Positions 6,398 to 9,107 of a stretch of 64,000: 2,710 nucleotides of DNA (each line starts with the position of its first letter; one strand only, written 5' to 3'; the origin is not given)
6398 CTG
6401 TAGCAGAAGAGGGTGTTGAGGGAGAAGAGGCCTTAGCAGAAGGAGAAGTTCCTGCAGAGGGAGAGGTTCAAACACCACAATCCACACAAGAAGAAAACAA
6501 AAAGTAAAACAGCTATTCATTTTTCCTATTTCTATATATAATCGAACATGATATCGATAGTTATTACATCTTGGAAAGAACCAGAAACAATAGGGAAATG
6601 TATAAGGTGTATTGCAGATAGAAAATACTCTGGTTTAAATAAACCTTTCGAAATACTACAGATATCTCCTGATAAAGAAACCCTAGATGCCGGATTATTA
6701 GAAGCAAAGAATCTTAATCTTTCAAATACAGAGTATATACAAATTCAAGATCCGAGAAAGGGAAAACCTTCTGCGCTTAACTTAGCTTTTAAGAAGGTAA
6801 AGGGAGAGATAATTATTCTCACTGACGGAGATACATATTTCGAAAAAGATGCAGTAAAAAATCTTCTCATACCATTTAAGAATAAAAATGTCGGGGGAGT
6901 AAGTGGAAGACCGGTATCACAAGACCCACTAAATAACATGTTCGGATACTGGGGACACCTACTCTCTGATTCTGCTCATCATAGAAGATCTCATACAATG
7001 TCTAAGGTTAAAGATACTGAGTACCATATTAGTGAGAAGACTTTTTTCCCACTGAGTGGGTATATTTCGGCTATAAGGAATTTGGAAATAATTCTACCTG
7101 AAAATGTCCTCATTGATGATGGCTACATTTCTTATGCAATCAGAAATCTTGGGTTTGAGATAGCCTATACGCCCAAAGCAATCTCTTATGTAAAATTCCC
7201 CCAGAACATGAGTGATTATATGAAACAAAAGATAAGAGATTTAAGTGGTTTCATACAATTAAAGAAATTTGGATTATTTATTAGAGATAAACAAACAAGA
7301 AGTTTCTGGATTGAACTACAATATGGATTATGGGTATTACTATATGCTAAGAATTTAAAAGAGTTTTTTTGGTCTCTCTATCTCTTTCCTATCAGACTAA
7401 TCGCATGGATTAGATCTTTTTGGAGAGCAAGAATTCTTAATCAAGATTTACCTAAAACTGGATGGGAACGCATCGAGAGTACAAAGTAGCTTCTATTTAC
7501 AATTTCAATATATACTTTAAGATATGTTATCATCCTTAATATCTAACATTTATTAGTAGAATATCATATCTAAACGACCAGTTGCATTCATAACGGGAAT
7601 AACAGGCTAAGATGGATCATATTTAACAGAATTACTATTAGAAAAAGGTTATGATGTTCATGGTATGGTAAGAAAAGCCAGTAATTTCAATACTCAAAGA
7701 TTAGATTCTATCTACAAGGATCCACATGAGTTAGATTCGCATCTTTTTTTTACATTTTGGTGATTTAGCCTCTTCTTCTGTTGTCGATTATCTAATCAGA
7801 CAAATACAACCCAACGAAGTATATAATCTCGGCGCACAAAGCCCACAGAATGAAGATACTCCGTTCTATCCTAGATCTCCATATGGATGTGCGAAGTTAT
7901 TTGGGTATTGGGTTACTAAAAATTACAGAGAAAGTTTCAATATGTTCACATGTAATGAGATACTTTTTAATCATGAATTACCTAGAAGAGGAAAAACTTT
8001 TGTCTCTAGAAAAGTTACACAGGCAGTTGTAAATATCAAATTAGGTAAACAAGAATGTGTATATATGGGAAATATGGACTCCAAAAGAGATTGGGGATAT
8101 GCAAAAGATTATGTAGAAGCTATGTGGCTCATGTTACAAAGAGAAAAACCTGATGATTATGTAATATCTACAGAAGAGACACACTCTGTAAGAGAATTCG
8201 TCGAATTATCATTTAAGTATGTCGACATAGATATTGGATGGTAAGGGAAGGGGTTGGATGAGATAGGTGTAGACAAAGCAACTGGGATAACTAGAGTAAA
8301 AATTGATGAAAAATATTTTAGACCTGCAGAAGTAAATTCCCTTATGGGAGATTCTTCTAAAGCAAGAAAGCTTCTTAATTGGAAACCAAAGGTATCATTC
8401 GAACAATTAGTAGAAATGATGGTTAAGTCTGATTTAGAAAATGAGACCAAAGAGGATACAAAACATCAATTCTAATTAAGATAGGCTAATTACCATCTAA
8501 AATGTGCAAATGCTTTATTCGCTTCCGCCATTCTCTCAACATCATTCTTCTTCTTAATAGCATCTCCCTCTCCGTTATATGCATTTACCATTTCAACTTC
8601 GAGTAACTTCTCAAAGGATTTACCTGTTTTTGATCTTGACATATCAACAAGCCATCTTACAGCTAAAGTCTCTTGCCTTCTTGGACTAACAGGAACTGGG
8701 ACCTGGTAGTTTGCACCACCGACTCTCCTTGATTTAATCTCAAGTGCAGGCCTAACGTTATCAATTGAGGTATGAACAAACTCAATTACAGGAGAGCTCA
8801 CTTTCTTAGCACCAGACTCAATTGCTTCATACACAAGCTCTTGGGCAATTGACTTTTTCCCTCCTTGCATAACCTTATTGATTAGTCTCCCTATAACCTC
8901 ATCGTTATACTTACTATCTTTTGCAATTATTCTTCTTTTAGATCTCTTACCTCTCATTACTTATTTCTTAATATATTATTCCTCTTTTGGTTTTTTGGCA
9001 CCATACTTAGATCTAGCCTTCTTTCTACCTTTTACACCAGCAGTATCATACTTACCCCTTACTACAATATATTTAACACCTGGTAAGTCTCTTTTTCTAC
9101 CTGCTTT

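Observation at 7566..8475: Decayed GDP-mannose 4,6-dehydratase gene where fusA-tuf would normally follow rpsL-rpsG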

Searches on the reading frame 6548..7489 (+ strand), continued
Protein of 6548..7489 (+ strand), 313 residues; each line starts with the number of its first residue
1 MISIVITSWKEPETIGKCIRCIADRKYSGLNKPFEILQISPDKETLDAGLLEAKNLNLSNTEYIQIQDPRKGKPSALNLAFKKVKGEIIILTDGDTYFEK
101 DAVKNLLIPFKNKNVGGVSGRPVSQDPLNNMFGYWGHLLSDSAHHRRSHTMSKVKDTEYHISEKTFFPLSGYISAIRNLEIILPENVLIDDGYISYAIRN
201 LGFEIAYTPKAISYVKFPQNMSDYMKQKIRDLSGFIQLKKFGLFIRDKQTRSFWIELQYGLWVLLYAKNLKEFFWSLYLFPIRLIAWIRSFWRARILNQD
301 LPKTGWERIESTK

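Call 32: find_encoding_contigs(protein=P0124, flank=6000, max_places=2)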
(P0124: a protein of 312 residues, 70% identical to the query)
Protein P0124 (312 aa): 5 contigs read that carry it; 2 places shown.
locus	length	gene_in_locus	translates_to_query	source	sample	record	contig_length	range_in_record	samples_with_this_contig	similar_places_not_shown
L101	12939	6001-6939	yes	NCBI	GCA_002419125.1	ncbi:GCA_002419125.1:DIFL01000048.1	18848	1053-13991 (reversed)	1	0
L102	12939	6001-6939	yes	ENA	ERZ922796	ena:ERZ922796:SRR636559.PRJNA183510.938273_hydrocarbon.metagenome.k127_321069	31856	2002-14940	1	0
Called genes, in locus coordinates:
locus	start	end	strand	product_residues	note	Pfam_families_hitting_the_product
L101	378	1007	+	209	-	-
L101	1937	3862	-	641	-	PF00012:HSP70, PF06723:MreB_Mbl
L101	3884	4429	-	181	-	PF01025:GrpE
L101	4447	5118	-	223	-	PF01628:HrcA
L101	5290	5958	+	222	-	PF01386:Ribosomal_L25p, PF14693:Ribosomal_TL5_C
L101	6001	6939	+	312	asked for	PF00535:Glycos_transf_2, PF13641:Glyco_tranf_2_3, PF13632:Glyco_trans_2_3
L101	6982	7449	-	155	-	PF00177:Ribosomal_S7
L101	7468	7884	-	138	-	PF00164:Ribosom_S12_S23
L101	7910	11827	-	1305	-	PF04997:RNA_pol_Rpb1_1, PF00623:RNA_pol_Rpb1_2, PF04983:RNA_pol_Rpb1_3, PF04998:RNA_pol_Rpb1_5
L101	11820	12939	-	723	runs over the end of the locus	?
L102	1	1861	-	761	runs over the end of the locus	PF14559:TPR_19 (faint)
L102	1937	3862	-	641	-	PF00012:HSP70, PF06723:MreB_Mbl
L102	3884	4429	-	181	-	PF01025:GrpE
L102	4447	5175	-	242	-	PF01628:HrcA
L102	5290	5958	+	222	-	PF01386:Ribosomal_L25p, PF14693:Ribosomal_TL5_C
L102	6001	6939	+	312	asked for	PF00535:Glycos_transf_2, PF13641:Glyco_tranf_2_3, PF13632:Glyco_trans_2_3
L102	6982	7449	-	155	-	PF00177:Ribosomal_S7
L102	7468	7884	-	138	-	PF00164:Ribosom_S12_S23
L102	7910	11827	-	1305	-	PF04997:RNA_pol_Rpb1_1, PF00623:RNA_pol_Rpb1_2, PF04983:RNA_pol_Rpb1_3, PF04998:RNA_pol_Rpb1_5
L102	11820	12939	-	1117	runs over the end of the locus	PF04563:RNA_pol_Rpb2_1, PF04561:RNA_pol_Rpb2_2, PF04565:RNA_pol_Rpb2_3, PF10385:RNA_pol_Rpb2_45, PF00562:RNA_pol_Rpb2_6, PF04560:RNA_pol_Rpb2_7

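Call 33: find_encoding_contigs(protein=P0126, flank=6000, max_places=2)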
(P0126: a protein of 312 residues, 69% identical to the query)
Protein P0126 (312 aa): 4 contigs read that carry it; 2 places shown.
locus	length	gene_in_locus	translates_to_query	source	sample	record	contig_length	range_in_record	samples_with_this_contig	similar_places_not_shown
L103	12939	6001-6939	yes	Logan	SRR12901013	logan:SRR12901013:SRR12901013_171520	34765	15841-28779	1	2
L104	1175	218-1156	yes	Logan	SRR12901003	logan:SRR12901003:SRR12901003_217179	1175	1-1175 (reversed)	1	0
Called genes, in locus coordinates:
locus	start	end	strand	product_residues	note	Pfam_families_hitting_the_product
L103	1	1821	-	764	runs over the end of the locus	PF13181:TPR_8 (faint), PF07719:TPR_2 (faint), PF13431:TPR_17 (faint)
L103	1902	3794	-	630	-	PF00012:HSP70, PF06723:MreB_Mbl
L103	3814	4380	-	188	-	PF01025:GrpE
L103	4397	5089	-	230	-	PF01628:HrcA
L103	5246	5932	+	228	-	PF01386:Ribosomal_L25p, PF14693:Ribosomal_TL5_C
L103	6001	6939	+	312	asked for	PF00535:Glycos_transf_2, PF13641:Glyco_tranf_2_3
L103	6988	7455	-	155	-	PF00177:Ribosomal_S7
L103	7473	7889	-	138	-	PF00164:Ribosom_S12_S23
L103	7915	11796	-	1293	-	PF04997:RNA_pol_Rpb1_1, PF00623:RNA_pol_Rpb1_2, PF04983:RNA_pol_Rpb1_3, PF04998:RNA_pol_Rpb1_5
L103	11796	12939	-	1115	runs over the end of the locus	PF04563:RNA_pol_Rpb2_1, PF04561:RNA_pol_Rpb2_2, PF04565:RNA_pol_Rpb2_3, PF10385:RNA_pol_Rpb2_45, PF00562:RNA_pol_Rpb2_6, PF04560:RNA_pol_Rpb2_7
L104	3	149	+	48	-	?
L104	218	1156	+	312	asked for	PF00535:Glycos_transf_2, PF13641:Glyco_tranf_2_3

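Call 49: find_encoding_contigs(protein=P0202, flank=5000, max_places=2)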
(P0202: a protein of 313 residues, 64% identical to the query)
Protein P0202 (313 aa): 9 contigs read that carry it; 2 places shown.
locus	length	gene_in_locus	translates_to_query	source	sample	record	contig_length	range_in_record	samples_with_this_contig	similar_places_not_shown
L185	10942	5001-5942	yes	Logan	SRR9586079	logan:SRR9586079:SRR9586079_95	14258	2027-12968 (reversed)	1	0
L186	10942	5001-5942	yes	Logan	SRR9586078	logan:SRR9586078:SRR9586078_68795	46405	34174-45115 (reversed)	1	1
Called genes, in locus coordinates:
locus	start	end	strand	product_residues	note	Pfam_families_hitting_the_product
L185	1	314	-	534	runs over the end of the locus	?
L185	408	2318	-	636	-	PF00012:HSP70, PF06723:MreB_Mbl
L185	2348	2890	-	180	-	PF01025:GrpE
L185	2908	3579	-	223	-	PF01628:HrcA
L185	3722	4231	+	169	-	-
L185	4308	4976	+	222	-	PF01386:Ribosomal_L25p, PF14693:Ribosomal_TL5_C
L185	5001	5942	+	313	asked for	PF00535:Glycos_transf_2, PF13641:Glyco_tranf_2_3, PF13632:Glyco_trans_2_3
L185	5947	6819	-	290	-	-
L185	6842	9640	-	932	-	-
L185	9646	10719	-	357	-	-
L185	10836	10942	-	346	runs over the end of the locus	PF02661:Fic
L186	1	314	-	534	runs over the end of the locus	?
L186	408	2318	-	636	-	PF00012:HSP70, PF06723:MreB_Mbl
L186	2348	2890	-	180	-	PF01025:GrpE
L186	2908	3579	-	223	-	PF01628:HrcA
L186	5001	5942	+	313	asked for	PF00535:Glycos_transf_2, PF13641:Glyco_tranf_2_3, PF13632:Glyco_trans_2_3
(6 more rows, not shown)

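Call 50: find_encoding_contigs(protein=P0144, flank=5000, max_places=2)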
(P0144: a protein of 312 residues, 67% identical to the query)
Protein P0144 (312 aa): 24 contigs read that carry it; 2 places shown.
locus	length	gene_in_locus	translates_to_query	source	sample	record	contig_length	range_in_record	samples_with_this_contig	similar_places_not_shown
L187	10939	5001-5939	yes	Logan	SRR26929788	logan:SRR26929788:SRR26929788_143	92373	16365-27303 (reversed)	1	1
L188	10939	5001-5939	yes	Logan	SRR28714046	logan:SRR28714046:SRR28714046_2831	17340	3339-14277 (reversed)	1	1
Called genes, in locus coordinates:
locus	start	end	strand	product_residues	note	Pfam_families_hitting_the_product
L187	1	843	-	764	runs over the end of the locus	PF13181:TPR_8 (faint), PF07719:TPR_2 (faint), PF13431:TPR_17 (faint)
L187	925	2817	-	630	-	PF00012:HSP70, PF06723:MreB_Mbl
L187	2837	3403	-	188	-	PF01025:GrpE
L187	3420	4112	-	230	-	PF01628:HrcA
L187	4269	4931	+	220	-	PF01386:Ribosomal_L25p, PF14693:Ribosomal_TL5_C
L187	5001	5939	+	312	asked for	PF00535:Glycos_transf_2, PF13641:Glyco_tranf_2_3, PF13632:Glyco_trans_2_3 (faint)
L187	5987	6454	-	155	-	PF00177:Ribosomal_S7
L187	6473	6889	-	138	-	PF00164:Ribosom_S12_S23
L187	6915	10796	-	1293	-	PF04997:RNA_pol_Rpb1_1, PF00623:RNA_pol_Rpb1_2, PF04983:RNA_pol_Rpb1_3, PF04998:RNA_pol_Rpb1_5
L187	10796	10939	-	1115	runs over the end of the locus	PF04563:RNA_pol_Rpb2_1, PF04561:RNA_pol_Rpb2_2, PF04565:RNA_pol_Rpb2_3, PF10385:RNA_pol_Rpb2_45, PF00562:RNA_pol_Rpb2_6, PF04560:RNA_pol_Rpb2_7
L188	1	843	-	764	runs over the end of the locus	PF13181:TPR_8 (faint), PF07719:TPR_2 (faint), PF13431:TPR_17 (faint)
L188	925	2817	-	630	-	PF00012:HSP70, PF06723:MreB_Mbl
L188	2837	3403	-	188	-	PF01025:GrpE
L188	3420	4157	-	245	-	PF01628:HrcA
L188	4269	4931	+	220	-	PF01386:Ribosomal_L25p, PF14693:Ribosomal_TL5_C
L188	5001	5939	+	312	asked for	PF00535:Glycos_transf_2, PF13641:Glyco_tranf_2_3, PF13632:Glyco_trans_2_3 (faint)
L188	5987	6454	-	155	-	PF00177:Ribosomal_S7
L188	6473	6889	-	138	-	PF00164:Ribosom_S12_S23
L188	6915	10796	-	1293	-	PF04997:RNA_pol_Rpb1_1, PF00623:RNA_pol_Rpb1_2, PF04983:RNA_pol_Rpb1_3, PF04998:RNA_pol_Rpb1_5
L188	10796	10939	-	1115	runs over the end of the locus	PF04563:RNA_pol_Rpb2_1, PF04561:RNA_pol_Rpb2_2, PF04565:RNA_pol_Rpb2_3, PF10385:RNA_pol_Rpb2_45, PF00562:RNA_pol_Rpb2_6, PF04560:RNA_pol_Rpb2_7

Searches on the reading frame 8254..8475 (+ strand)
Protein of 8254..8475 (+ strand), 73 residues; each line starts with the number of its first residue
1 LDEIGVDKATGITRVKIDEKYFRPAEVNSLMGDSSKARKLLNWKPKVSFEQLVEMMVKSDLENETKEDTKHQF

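Call 57: find_encoding_contigs(protein=window:8254-8475:+, flank=3000, max_places=10)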
Protein window:8254-8475:+ (73 aa): 9 contigs read that carry it; 5 places shown.
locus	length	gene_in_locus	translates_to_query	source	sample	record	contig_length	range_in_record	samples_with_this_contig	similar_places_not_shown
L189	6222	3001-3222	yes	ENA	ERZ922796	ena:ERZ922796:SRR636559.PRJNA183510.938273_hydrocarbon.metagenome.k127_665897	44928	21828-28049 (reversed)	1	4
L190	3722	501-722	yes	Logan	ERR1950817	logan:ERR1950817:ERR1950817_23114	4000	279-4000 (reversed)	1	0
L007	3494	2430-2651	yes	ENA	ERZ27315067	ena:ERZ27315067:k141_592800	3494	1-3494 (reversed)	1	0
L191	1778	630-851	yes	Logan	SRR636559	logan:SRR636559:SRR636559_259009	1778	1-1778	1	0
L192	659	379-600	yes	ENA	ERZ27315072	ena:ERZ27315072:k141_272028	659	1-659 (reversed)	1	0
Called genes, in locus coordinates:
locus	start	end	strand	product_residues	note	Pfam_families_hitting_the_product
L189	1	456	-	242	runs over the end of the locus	PF01628:HrcA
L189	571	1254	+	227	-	PF01386:Ribosomal_L25p, PF14693:Ribosomal_TL5_C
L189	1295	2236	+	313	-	PF00535:Glycos_transf_2, PF13641:Glyco_tranf_2_3, PF13632:Glyco_trans_2_3 (weak)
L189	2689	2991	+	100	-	PF01370:Epimerase, PF16363:GDP_Man_Dehyd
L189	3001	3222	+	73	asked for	PF16363:GDP_Man_Dehyd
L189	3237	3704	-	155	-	PF00177:Ribosomal_S7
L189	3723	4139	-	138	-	PF00164:Ribosom_S12_S23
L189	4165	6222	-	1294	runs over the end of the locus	PF04997:RNA_pol_Rpb1_1, PF00623:RNA_pol_Rpb1_2, PF04983:RNA_pol_Rpb1_3, PF04998:RNA_pol_Rpb1_5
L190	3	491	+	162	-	?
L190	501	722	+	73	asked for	PF16363:GDP_Man_Dehyd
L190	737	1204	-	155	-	PF00177:Ribosomal_S7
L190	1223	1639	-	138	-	PF00164:Ribosom_S12_S23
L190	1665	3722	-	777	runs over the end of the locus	?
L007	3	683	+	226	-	?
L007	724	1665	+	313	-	PF00535:Glycos_transf_2, PF13641:Glyco_tranf_2_3, PF13632:Glyco_trans_2_3 (weak)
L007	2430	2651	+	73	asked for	PF16363:GDP_Man_Dehyd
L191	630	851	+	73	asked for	PF16363:GDP_Man_Dehyd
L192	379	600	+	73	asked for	PF16363:GDP_Man_Dehyd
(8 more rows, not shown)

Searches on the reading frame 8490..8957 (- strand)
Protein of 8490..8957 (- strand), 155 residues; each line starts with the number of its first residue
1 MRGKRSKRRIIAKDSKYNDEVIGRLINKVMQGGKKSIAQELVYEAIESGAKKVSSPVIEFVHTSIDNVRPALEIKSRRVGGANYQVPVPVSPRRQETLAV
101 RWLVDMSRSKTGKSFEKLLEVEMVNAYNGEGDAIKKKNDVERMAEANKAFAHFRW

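Call 22: find_related_loci(query=window:8490-8957:-, collection=genome_contigs, flank=8000)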
Query window:8490-8957:- (155 aa) in genome_contigs; peptide patterns used: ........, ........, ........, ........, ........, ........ (x = any residue, [..] = any of these).
600 stretches matched a pattern (row limit reached: there are more); 594 encode a relative of the query (tblastn E <= 1e-3); the best 80 are kept; 80 distinct loci.
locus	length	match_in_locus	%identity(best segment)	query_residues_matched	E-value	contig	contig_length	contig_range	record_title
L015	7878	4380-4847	69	1-155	7e-70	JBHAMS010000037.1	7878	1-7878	MAG: Candidatus Dojkabacteria bacterium isolate D-36_MAG_6 D-36__81384, whole genome shotgun sequence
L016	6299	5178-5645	65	1-155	4e-68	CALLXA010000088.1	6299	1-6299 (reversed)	MAG TPA_asm: uncultured bacterium isolate SRR3330206_bin.35_CONCOCT_v1.1_MAG genome assembly, contig: ERZ724085.8510, wh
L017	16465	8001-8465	49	1-155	2e-47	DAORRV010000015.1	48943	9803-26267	MAG TPA_asm: Ignavibacteria bacterium isolate AMR_MDS_5334 NODE_121_length_48943_cov_7.559769, whole genome shotgun sequ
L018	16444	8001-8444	50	8-155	7e-48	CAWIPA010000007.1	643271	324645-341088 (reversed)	MAG: uncultured Acidobacteriota bacterium isolate MFD01633.bin.1.196 genome assembly, contig: contig_2756, whole genome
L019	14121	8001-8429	51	14-155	6e-48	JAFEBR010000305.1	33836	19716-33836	MAG: Planctomycetota bacterium isolate SZAS-5 LIN-644__306__length-33836, whole genome shotgun sequence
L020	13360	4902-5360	50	2-155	1e-47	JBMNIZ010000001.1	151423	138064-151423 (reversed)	MAG: Bacillota bacterium isolate SBF912LR0HQ0200 contig_30726, whole genome shotgun sequence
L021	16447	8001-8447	51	7-155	2e-47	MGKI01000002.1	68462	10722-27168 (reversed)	MAG: Candidatus Yanofskybacteria bacterium RIFCSPLOWO2_01_FULL_42_49 rifcsplowo2_01_scaffold_2376, whole genome shotgun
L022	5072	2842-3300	50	1-153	2e-47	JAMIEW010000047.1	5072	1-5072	MAG: bacterium isolate UR_AS_metabat.104 k201_824387, whole genome shotgun sequence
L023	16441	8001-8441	52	9-155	4e-47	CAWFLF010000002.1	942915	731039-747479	MAG: uncultured Actinomycetes bacterium isolate MFD00392.bin.2.152 genome assembly, contig: contig_14001, whole genome s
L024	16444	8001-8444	50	8-155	7e-47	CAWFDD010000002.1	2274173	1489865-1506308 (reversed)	MAG: uncultured Acidobacteriota bacterium isolate MFD04463.bin.1.241 genome assembly, contig: contig_19548, whole genome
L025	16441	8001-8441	52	9-155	2e-46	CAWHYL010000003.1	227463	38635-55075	MAG: uncultured Actinomycetes bacterium isolate MFD08700.bin.1.95 genome assembly, contig: contig_12995, whole genome sh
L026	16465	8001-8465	46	1-155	1e-46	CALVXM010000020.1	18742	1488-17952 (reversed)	MAG: uncultured Bacilli bacterium isolate BRZ_SN__bin108 genome assembly, contig: BRZ_SN__NODE_3737_length_18742_cov_7.1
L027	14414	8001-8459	49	2-155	3e-46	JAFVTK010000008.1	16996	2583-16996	MAG: Clostridia bacterium isolate RGIG5378 Sheep_Colon-3__c55908, whole genome shotgun sequence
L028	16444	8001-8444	49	8-155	3e-46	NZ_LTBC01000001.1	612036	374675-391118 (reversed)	Moorella mulderi DSM 14980 MOMU_contig000001, whole genome shotgun sequence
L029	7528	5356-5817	47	2-155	7e-46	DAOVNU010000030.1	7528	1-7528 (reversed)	MAG TPA_asm: bacterium isolate CSMAG_1505 CSMAG_1505_k141_774275_length_7528_cov_32.0692, whole genome shotgun sequence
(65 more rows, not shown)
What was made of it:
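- Tried and rejected: Scan of genome_contigs with S7 (call 22).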

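Call 25: search_protein_families(library=pfam, proteins=[L015:4969-5445:-, L015:5456-6376:+, L015:6422-6901:+, L016:5727-6215:-])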
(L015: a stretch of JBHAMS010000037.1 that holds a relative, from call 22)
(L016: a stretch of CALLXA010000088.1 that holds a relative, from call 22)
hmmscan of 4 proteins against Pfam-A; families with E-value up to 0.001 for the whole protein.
L015:4969-5445:- (158 aa): 1 family
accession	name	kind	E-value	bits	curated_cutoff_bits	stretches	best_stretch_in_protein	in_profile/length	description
PF04932.20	Wzy_C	-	8.6e-11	42.3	31.7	1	26-99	76-149/149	O-Antigen ligase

L015:5456-6376:+ (306 aa): 1 family
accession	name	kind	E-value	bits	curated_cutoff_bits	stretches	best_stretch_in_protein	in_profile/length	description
PF02096.25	60KD_IMP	-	1.6e-35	122.9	35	1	38-277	2-160/163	60Kd inner membrane protein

L015:6422-6901:+ (159 aa): 2 families
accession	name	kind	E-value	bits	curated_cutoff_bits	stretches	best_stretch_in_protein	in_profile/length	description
PF01424.28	R3H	-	3e-14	53.2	26.8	1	99-157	6-60/60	R3H domain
PF13083.13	KH_KhpA-B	-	9.9e-08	32.2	32.1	1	28-74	19-64/73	KhpA/KhpB, KH domain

L016:5727-6215:- (162 aa): 2 families
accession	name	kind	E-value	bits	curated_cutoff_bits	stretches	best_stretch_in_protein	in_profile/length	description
PF13632.12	Glyco_trans_2_3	-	1.1e-07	32.3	27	1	34-138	93-179/198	Glycosyl transferase family group 2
PF13641.12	Glyco_tranf_2_3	-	3e-06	27.9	27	1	13-81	154-228/230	Glycosyltransferase like family 2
